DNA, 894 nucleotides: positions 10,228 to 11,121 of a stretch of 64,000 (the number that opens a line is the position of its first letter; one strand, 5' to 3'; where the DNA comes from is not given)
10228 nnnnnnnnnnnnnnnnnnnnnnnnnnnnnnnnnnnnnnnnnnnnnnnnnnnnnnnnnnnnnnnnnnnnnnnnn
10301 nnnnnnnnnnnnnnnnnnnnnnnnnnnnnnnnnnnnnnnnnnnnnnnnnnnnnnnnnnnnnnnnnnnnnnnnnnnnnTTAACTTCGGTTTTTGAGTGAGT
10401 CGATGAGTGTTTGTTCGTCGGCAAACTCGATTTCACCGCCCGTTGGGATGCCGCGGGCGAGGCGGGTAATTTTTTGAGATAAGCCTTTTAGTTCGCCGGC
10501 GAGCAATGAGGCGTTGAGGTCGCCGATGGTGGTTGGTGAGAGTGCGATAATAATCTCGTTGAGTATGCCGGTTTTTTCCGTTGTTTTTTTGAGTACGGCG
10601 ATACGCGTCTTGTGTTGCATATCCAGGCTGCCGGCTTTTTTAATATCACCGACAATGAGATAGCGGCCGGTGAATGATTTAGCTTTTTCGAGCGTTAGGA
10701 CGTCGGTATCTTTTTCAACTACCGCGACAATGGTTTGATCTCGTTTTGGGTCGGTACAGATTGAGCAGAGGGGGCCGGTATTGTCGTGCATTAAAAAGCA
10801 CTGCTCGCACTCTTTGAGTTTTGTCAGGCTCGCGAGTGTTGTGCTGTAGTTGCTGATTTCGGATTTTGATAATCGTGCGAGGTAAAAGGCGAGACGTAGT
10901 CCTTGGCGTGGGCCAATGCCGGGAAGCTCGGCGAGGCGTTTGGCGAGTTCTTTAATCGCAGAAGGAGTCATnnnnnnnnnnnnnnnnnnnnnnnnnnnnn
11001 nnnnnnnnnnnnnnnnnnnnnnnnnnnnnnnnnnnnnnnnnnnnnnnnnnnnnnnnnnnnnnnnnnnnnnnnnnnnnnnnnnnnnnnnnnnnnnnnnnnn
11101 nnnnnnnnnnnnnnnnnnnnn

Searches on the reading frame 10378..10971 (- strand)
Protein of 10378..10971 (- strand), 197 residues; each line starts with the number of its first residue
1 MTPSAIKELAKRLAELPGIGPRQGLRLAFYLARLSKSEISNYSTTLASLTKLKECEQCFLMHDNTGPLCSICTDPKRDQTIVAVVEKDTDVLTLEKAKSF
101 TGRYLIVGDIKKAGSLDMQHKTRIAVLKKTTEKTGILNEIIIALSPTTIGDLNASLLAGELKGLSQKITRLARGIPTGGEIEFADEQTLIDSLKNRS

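Call 8: search_protein_families(library=pfam, proteins=[window:10378-10971:-], max_evalue=1)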
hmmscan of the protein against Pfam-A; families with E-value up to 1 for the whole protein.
window:10378-10971:- (197 aa): 5 families
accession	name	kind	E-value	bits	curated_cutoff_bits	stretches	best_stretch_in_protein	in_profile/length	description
PF21175.2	RecR_C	-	9.8e-09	34.9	22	1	174-196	1-23/24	RecR, C-terminal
PF13662.12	Toprim_4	-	4.7e-08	33.6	25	1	82-172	3-85/85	Toprim domain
PF21176.3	RecR_HhH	-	2.7e-05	24.3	27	1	6-38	1-33/45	RecR, helix-hairpin-helix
PF01751.28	Toprim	-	0.00083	19.9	23.1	1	82-164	2-83/96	Toprim domain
PF02132.21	RecR_ZnF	-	0.83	10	22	0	53-74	2-21/21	RecR, Cys4-zinc finger domain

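Call 31: find_related_loci(query=window:10378-10971:-, collection=genome_contigs, flank=10000)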
Query window:10378-10971:- (197 aa) in genome_contigs; peptide patterns used: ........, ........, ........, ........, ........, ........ (x = any residue, [..] = any of these).
128 stretches matched a pattern; 30 encode a relative of the query (tblastn E <= 1e-3); 30 distinct loci.
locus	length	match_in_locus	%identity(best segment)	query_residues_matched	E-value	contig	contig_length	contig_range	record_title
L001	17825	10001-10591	96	1-197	5e-125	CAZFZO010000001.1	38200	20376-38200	MAG TPA_asm: uncultured Candidatus Saccharibacteria bacterium isolate SRP278252_co1_151 genome assembly, contig: NODE_15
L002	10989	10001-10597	53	1-197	1e-69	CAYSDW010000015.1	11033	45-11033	MAG TPA_asm: uncultured Candidatus Saccharibacteria bacterium isolate binchicken_co134_1259 genome assembly, contig: NOD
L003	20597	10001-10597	53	1-197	2e-68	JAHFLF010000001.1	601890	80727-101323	MAG: Candidatus Harrisonbacteria bacterium isolate nzgw427 NODE_3_length_601891_cov_5.610981, whole genome shotgun seque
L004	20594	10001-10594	49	1-196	6e-61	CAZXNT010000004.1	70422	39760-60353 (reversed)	MAG TPA_asm: uncultured Candidatus Saccharibacteria bacterium isolate SRP302447_co2_43 genome assembly, contig: NODE_119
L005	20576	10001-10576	37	3-196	6e-34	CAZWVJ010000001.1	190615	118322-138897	MAG TPA_asm: uncultured Syntrophomonadaceae bacterium isolate SRP201947_co1_104 genome assembly, contig: NODE_1_length_1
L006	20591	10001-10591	34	3-196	4e-34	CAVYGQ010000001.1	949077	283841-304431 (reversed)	MAG: Candidatus Doudnabacteria bacterium isolate MFD03726.bin.1.74 genome assembly, contig: contig_17402, whole genome s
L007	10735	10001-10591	37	3-196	8e-34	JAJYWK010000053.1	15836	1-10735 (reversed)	MAG: bacterium isolate FK3.bin112 NODE_7434_length_15836_cov_3.153288, whole genome shotgun sequence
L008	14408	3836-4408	35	4-196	7e-32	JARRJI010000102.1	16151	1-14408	MAG: Acidobacteriota bacterium isolate Spart_016_MAG scaffold_5779, whole genome shotgun sequence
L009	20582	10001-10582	32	3-196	3e-30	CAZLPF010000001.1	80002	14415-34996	MAG TPA_asm: uncultured Candidatus Saccharibacteria bacterium isolate binchicken_co105_70 genome assembly, contig: NODE_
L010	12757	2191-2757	36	5-196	2e-30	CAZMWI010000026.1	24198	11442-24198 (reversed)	MAG TPA_asm: uncultured Ignavibacteriaceae bacterium isolate SRP214966_co3_100 genome assembly, contig: NODE_2560_length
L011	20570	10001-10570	36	6-197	9e-31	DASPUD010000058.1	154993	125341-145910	MAG TPA_asm: Pseudolabrys sp. isolate SMAG_U12294 k141_1690433, whole genome shotgun sequence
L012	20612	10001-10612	36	1-197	1e-30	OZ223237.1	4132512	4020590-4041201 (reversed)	MAG: Rhizobiaceae bacterium isolate c7d6bbd4-f2a5-4e77-ad74-ddea992574cd genome assembly, chromosome: 1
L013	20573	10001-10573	32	3-197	3e-30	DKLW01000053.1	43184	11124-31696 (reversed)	MAG TPA_asm: Candidatus Marinimicrobia bacterium UBA6630 UBA6630_contig_795, whole genome shotgun sequence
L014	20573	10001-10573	32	3-197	3e-30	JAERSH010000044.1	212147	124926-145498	MAG: Candidatus Neomarinimicrobiota bacterium isolate BH1 c_000000003676, whole genome shotgun sequence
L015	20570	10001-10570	34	6-197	1e-29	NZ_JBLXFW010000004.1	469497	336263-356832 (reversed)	MAG: Roseibium sp. isolate ET04-01 T04maxbin_out.001_metabat.1RE.5K@4, whole genome shotgun sequence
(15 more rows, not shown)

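Call 49: search_protein_families(library=pfam, proteins=[L001:10601-11269:+], max_evalue=0.1)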
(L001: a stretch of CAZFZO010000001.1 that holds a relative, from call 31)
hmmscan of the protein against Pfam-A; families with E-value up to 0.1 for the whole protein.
L001:10601-11269:+ (222 aa): 2 families
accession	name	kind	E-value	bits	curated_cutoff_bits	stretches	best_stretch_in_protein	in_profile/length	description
PF14279.12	HNH_5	-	0.0002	21.6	27.5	1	6-49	1-44/56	HNH endonuclease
PF07280.16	Ac110_PIF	-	0.0016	18.6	25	1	168-190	16-39/43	Per os infectivity factor AC110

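Call 61: search_protein_families(library=padloc, proteins=[L001:10601-11269:+], max_evalue=0.1)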
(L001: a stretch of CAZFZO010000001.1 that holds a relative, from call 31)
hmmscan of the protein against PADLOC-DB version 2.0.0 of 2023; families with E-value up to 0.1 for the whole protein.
L001:10601-11269:+ (222 aa): 14 families
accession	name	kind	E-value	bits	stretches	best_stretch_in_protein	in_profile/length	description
PDLC04266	PDC-M01B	-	2.9e-07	28.3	1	3-78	94-171/281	-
PDLC04262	PDC-M01B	-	2.8e-06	25.3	1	4-48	80-123/259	-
PDLC04257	PDC-M01B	-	8.1e-06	23.3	1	5-73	96-166/287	-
PDLC04264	PDC-M01B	-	1.4e-05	23.1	1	3-47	100-143/282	-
PDLC04253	PDC-M01B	-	8.8e-05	19.9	1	5-49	107-150/366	-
PDLC04255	PDC-M01B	-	0.00015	19.6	1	5-47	109-150/285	-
PDLC00340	PtuB1|PtuB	-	0.00015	19.4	1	2-48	65-109/268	Unknown function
PDLC04248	PDC-M01B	-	0.00028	18.9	1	3-47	34-77/216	-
PDLC04252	PDC-M01B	-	0.00037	17.7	1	4-47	96-138/294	-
PDLC04256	PDC-M01B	-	0.0004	18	1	3-47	105-149/285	-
PDLC04251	PDC-M01B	-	0.00045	17.7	1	4-47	99-141/279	-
PDLC04259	PDC-M01B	-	0.0012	16.9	1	4-47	95-137/277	-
PDLC04247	PDC-M01B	-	0.0012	16.7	1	3-48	100-144/286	-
PDLC04267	PDC-M01B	-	0.014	13.1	1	3-47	92-135/275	-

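Call 62: search_protein_families(library=phrogs, proteins=[L001:10601-11269:+], max_evalue=0.1)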
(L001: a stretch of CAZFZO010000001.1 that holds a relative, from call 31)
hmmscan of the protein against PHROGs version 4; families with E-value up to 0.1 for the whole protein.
L001:10601-11269:+ (222 aa): 4 families
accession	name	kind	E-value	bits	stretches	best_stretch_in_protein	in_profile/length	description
phrog_10378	-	DNA, RNA and nucleotide metabolism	0.00031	21.5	1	3-48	105-150/296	HNH endonuclease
phrog_2214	-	DNA, RNA and nucleotide metabolism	0.012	15.8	1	4-89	194-275/429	HNH endonuclease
phrog_7370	-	DNA, RNA and nucleotide metabolism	0.018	16.1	1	4-47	42-82/115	HNH endonuclease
phrog_24030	-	DNA, RNA and nucleotide metabolism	0.052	13.9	0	4-45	19-59/342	RNA ligase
